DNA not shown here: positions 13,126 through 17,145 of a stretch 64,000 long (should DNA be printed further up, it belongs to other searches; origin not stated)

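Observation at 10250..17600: Low-GC (~40-48%) genomic island carrying a GAF histidine kinase, an orphan receiver and a 1227-aa multidomain protein, bordered by an IS200 tnpA remnant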

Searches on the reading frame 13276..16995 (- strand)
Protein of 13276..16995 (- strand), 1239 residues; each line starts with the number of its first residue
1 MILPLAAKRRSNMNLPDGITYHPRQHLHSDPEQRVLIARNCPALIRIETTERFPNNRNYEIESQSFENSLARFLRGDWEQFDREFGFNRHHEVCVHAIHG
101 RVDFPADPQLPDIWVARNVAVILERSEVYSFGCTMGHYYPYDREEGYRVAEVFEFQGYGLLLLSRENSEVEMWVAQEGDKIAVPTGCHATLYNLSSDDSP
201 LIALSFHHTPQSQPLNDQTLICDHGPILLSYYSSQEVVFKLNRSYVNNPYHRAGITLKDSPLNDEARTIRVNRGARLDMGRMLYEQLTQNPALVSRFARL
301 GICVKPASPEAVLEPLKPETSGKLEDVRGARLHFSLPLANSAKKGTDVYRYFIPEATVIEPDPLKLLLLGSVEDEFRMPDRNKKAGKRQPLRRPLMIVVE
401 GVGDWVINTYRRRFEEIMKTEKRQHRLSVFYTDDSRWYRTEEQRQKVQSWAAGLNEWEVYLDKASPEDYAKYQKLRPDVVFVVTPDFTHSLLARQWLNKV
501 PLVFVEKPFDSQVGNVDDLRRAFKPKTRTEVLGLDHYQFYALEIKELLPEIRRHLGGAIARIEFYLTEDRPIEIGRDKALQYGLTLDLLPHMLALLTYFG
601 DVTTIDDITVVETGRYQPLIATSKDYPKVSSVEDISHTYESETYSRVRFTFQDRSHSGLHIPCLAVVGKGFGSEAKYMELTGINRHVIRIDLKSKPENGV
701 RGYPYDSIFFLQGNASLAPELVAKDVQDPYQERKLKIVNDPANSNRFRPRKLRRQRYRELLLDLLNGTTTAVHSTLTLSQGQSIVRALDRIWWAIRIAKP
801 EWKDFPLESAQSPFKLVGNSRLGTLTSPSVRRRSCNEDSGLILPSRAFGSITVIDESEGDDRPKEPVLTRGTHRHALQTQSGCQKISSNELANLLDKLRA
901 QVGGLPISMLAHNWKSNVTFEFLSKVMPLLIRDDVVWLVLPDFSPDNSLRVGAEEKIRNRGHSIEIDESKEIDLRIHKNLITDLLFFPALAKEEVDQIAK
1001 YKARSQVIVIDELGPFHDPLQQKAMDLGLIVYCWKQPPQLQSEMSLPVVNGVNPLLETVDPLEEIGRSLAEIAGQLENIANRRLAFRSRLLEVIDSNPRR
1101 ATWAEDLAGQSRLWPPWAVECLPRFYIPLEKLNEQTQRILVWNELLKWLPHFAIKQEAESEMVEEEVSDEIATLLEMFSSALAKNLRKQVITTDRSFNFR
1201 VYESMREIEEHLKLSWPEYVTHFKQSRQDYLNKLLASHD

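Call 5: search_protein_families(library=pfam, proteins=[window:13276-16995:-], max_evalue=0.01)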
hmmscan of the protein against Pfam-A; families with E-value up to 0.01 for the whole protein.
window:13276-16995:- (1239 aa): 1 family
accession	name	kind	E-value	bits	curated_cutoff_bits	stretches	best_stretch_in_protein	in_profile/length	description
PF01408.29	GFO_IDH_MocA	-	1.8e-06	29.1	24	1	459-526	50-112/120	Oxidoreductase family, NAD-binding Rossmann fold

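Call 6: search_protein_families(library=ncbifam, proteins=[window:13276-16995:-], max_evalue=0.01)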
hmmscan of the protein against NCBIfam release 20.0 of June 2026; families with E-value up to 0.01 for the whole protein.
window:13276-16995:- (1239 aa): 0 families

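Call 7: find_homologous_proteins(query=window:13276-16995:-)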
Query window:13276-16995:- (1239 aa): 51 proteins with E <= 0.001 among 8000 candidates.
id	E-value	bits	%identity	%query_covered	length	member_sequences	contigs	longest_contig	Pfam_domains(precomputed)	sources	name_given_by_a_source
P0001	0.0e+0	2836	100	99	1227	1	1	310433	PF01408.29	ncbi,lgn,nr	ncbi:MAG: Gfo/Idh/MocA family oxidoreductase [Acidobacteria bacterium]|nr:Gfo/Idh/MocA family oxidor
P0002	0.0e+0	1416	55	99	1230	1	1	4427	PF01408.29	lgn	-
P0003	0.0e+0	1108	47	99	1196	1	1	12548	PF01408.29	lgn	-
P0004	0.0e+0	1048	45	99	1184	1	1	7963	PF01408.29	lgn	-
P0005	1.8e-298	1011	43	99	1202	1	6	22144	PF01408.29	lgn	-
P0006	2.4e-298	1011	43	99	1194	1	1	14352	PF01408.29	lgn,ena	-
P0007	7.7e-298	1009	43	99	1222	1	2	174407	PF01408.29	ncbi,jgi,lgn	jgi:hypothetical protein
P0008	1.1e-296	1005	43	99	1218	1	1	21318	PF01408.29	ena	-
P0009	2.6e-296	1004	43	99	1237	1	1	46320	PF01408.29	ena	-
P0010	8.3e-287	973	42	99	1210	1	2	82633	-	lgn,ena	-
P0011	6.0e-276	937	43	97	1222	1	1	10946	-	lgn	-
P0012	1.1e-274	932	42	97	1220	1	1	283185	PF01408.29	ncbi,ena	-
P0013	1.6e-266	905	42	96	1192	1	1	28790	PF01408.29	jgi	jgi:predicted dehydrogenase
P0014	4.2e-264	897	40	99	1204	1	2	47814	-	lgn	-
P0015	2.8e-247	842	39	99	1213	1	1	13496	PF01408.29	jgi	jgi:predicted dehydrogenase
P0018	2.5e-236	805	39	97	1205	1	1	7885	PF01408.29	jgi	jgi:hypothetical protein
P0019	8.5e-236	804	50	64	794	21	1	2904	PF01408.29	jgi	jgi:predicted dehydrogenase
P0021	4.4e-233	795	51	64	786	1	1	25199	PF01408.29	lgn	-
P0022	1.1e-232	793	39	99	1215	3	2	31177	PF01408.29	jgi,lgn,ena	jgi:predicted dehydrogenase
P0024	9.2e-227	774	49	65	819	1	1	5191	PF01408.29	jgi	jgi:predicted dehydrogenase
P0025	1.3e-224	767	48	64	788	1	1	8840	PF01408.29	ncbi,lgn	-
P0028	4.8e-222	758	50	64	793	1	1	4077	PF01408.29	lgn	-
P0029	1.9e-221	756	48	64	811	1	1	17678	PF06560.17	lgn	-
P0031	7.0e-219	748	47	64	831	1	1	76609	PF01408.29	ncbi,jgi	jgi:predicted dehydrogenase/oxalate decarboxylase/phosphoglucose isomerase-like protein (cupin super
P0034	4.3e-214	732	47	64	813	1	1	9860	PF06560.17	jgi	-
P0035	6.8e-214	731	47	65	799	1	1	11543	PF01408.29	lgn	-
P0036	4.3e-213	728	46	66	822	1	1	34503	PF01408.29,PF06560.17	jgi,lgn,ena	-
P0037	2.8e-211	722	47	64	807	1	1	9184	PF01408.29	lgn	-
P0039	1.4e-208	713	46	64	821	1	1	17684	PF01408.29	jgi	jgi:predicted dehydrogenase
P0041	4.6e-205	702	46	64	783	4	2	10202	PF01408.29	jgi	-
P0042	2.2e-201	690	46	63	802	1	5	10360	PF01408.29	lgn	-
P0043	1.7e-198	680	45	63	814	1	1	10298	PF01408.29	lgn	-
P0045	1.4e-197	677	45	63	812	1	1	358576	PF01408.29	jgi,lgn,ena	jgi:predicted dehydrogenase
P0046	5.2e-195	669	44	65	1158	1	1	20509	PF01408.29,PF01048.27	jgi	jgi:nucleoside phosphorylase/predicted dehydrogenase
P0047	7.6e-194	665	43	64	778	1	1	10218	PF01408.29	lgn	-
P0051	2.6e-168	580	42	55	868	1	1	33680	-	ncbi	-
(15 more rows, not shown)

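Call 8: search_protein_families(library=padloc, proteins=[window:13276-16995:-], max_evalue=0.01)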
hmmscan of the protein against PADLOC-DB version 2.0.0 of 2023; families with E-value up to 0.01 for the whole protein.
window:13276-16995:- (1239 aa): 0 families

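Call 9: find_encoding_contigs(protein=P0007, flank=8000, max_places=2)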
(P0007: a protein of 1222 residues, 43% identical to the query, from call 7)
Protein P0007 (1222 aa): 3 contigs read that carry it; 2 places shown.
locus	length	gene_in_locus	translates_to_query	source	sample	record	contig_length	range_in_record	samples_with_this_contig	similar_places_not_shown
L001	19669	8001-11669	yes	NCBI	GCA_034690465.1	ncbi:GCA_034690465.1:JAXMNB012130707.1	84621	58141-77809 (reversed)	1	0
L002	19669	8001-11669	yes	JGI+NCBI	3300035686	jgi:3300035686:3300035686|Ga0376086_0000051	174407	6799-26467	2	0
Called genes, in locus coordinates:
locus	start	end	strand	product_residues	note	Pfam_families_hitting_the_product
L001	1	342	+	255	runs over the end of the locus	PF13490:zf-HC2 (weak)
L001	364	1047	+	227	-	PF13801:Metal_resist, PF07813:LTXXQ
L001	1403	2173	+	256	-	PF02405:MlaE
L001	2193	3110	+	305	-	PF00005:ABC_tran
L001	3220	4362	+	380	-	PF02470:MlaD, PF28544:Helical_needle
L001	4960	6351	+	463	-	PF00365:PFK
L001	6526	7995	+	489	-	PF09992:NAGPA (weak)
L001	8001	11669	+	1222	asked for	PF01408:GFO_IDH_MocA (weak)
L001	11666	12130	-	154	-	-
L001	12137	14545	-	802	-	PF01590:GAF, PF13185:GAF_2 (weak), PF13492:GAF_3 (faint), PF01590:GAF, PF13185:GAF_2 (weak), PF01590:GAF (weak), PF02518:HATPase_c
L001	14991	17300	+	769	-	PF01590:GAF (weak), PF13185:GAF_2, PF07228:SpoIIE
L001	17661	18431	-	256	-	PF01557:FAA_hydrolase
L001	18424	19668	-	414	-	PF13580:SIS_2, PF01380:SIS (faint)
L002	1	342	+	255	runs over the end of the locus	PF13490:zf-HC2 (weak)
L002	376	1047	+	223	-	PF13801:Metal_resist, PF07813:LTXXQ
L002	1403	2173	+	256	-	PF02405:MlaE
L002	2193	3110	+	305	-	PF00005:ABC_tran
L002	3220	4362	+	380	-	PF02470:MlaD, PF28544:Helical_needle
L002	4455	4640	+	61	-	-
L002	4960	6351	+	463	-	PF00365:PFK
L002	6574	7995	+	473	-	PF09992:NAGPA (weak)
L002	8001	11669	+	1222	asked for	PF01408:GFO_IDH_MocA (weak)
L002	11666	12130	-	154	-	-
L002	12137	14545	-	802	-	PF01590:GAF, PF13185:GAF_2 (weak), PF13492:GAF_3 (faint), PF01590:GAF, PF13185:GAF_2 (weak), PF01590:GAF (weak), PF02518:HATPase_c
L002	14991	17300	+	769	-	PF01590:GAF (weak), PF13185:GAF_2, PF07228:SpoIIE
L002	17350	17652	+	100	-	-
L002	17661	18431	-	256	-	PF01557:FAA_hydrolase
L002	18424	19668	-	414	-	PF13580:SIS_2, PF01380:SIS (faint)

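Call 10: find_encoding_contigs(protein=P0012, flank=8000, max_places=2)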
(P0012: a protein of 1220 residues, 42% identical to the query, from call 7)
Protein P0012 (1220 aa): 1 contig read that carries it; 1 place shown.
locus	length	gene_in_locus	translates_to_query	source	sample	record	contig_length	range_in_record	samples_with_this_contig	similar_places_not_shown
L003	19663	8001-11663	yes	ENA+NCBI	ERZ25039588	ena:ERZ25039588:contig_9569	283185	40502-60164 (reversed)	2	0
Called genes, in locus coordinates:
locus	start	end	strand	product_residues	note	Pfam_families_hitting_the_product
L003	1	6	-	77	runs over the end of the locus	-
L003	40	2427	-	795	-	PF00912:Transgly, PF00905:Transpeptidase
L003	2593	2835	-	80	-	-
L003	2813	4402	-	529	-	PF14362:DUF4407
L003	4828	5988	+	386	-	PF04198:Sugar-bind (weak)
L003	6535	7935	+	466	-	PF09992:NAGPA (weak)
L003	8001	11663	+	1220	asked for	PF01408:GFO_IDH_MocA (faint)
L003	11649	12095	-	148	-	-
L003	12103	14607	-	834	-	PF01590:GAF, PF13185:GAF_2, PF13492:GAF_3 (faint), PF01590:GAF, PF02518:HATPase_c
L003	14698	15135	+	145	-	PF00589:Phage_integrase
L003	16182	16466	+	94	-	-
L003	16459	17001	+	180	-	PF08281:Sigma70_r4_2 (faint)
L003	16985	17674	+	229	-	-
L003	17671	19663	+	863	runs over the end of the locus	PF13604:AAA_30 (faint), PF00580:UvrD-helicase, PF13086:AAA_11 (faint), PF13245:AAA_19, PF13538:UvrD_C_2 (faint), PF13361:UvrD_C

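Call 12: find_encoding_contigs(protein=P0045, flank=8000, max_places=1)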
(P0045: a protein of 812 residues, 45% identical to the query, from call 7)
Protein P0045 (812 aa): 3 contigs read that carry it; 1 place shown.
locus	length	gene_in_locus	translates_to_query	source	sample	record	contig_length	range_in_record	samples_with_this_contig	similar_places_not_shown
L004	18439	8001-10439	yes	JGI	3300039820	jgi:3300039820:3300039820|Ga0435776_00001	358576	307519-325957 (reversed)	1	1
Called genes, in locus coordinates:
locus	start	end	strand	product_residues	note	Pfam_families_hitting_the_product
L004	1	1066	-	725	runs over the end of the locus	PF00989:PAS (weak), PF08448:PAS_4 (weak), PF12860:PAS_7 (faint), PF00989:PAS, PF08448:PAS_4 (weak), PF13188:PAS_8 (weak), PF13426:PAS_9, PF02518:HATPase_c, +1 more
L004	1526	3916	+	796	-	-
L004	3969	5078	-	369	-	-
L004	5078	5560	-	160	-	-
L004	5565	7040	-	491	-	PF08448:PAS_4 (weak), PF02518:HATPase_c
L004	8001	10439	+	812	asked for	PF01408:GFO_IDH_MocA (faint)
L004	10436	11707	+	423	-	-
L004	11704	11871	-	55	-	-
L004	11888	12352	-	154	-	PF00072:Response_reg (faint)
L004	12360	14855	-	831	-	PF01590:GAF (weak), PF13185:GAF_2 (faint), PF13492:GAF_3 (faint), PF01590:GAF (weak), PF02518:HATPase_c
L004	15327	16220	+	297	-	PF00224:PK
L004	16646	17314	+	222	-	PF03162:Y_phosphatase2, PF14566:PTPlike_phytase (weak), PF22741:PTP-NADK, PF13350:Y_phosphatase3, PF22784:PTP-SAK, PF22785:Tc-R-P, PF00782:DSPc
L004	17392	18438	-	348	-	-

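Call 13: find_encoding_contigs(protein=P0031, flank=8000, max_places=1)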
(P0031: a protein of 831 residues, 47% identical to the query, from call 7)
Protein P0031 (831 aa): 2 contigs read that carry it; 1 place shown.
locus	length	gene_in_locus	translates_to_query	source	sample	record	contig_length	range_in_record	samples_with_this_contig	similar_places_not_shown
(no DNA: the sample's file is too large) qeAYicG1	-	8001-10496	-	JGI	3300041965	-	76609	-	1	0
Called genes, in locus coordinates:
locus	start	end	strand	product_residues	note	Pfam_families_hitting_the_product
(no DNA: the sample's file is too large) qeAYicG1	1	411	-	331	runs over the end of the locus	-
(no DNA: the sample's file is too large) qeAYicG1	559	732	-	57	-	-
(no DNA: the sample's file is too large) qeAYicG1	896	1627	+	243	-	PF15978:TnsD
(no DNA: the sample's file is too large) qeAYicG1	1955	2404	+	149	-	-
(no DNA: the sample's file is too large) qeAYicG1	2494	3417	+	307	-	PF24390:PRTase-CE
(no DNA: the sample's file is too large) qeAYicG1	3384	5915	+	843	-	PF13428:TPR_14 (faint), PF14559:TPR_19 (faint), PF13432:TPR_16 (faint), PF13181:TPR_8 (faint), PF17874:TPR_MalT (weak), PF13371:TPR_9 (weak), PF13424:TPR_12, PF13676:TIR_2, +4 more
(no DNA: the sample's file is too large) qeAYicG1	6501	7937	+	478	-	-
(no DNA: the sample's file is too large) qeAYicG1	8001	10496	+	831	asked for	PF01408:GFO_IDH_MocA (weak)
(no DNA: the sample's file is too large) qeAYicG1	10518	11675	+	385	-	-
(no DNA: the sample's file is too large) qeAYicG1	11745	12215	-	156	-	-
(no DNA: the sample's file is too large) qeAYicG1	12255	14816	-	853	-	PF13185:GAF_2 (faint), PF13492:GAF_3 (faint), PF01590:GAF (weak), PF02518:HATPase_c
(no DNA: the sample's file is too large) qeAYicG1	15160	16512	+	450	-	PF13384:HTH_23 (weak), PF13518:HTH_28, PF13551:HTH_29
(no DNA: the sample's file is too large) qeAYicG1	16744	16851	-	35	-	-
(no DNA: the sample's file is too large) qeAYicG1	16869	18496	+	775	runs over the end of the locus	PF13185:GAF_2, PF01590:GAF (weak), PF07228:SpoIIE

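Call 14: find_encoding_contigs(protein=P0046, flank=8000, max_places=1)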
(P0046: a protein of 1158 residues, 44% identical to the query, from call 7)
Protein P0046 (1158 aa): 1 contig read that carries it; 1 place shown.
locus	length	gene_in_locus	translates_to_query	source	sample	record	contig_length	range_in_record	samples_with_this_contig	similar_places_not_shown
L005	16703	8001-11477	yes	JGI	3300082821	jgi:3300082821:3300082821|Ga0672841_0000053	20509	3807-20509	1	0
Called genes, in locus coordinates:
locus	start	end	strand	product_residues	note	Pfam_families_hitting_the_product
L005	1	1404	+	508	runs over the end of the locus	PF00171:Aldedh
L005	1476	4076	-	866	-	-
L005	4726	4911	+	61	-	-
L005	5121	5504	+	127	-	PF13384:HTH_23 (faint), PF13518:HTH_28, PF13551:HTH_29 (weak), PF13565:HTH_32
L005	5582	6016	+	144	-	PF00665:rve, PF13683:rve_3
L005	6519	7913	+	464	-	-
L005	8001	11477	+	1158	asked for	PF01048:PNP_UDP_1, PF01408:GFO_IDH_MocA (faint)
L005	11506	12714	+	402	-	-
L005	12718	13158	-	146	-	-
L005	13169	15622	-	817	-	PF01590:GAF, PF13185:GAF_2 (weak), PF13492:GAF_3 (faint), PF01590:GAF (weak), PF02518:HATPase_c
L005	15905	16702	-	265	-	?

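Call 23: find_encoding_contigs(protein=P0003, flank=9000, max_places=1)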
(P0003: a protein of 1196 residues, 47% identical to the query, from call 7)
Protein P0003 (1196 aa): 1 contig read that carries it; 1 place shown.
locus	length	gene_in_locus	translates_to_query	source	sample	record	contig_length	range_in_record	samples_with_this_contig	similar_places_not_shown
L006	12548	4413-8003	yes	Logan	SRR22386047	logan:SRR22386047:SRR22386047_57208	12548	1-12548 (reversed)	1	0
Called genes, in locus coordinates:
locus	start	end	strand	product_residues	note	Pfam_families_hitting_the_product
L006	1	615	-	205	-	?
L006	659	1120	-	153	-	PF03412:Peptidase_C39 (faint), PF13529:Peptidase_C39_2 (weak)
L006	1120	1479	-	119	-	-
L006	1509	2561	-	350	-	PF01738:DLH, PF02129:Peptidase_S15, PF20434:BD-FAE, PF00561:Abhydrolase_1, PF12146:Hydrolase_4 (weak), PF12697:Abhydrolase_6, PF00326:Peptidase_S9, PF07859:Abhydrolase_3 (weak), +2 more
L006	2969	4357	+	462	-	PF00365:PFK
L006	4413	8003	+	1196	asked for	PF01408:GFO_IDH_MocA (weak)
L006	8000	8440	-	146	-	PF00072:Response_reg (faint)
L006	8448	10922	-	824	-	PF01590:GAF, PF13185:GAF_2, PF13492:GAF_3 (faint), PF01590:GAF, PF13185:GAF_2 (weak), PF01590:GAF, PF02518:HATPase_c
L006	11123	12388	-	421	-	-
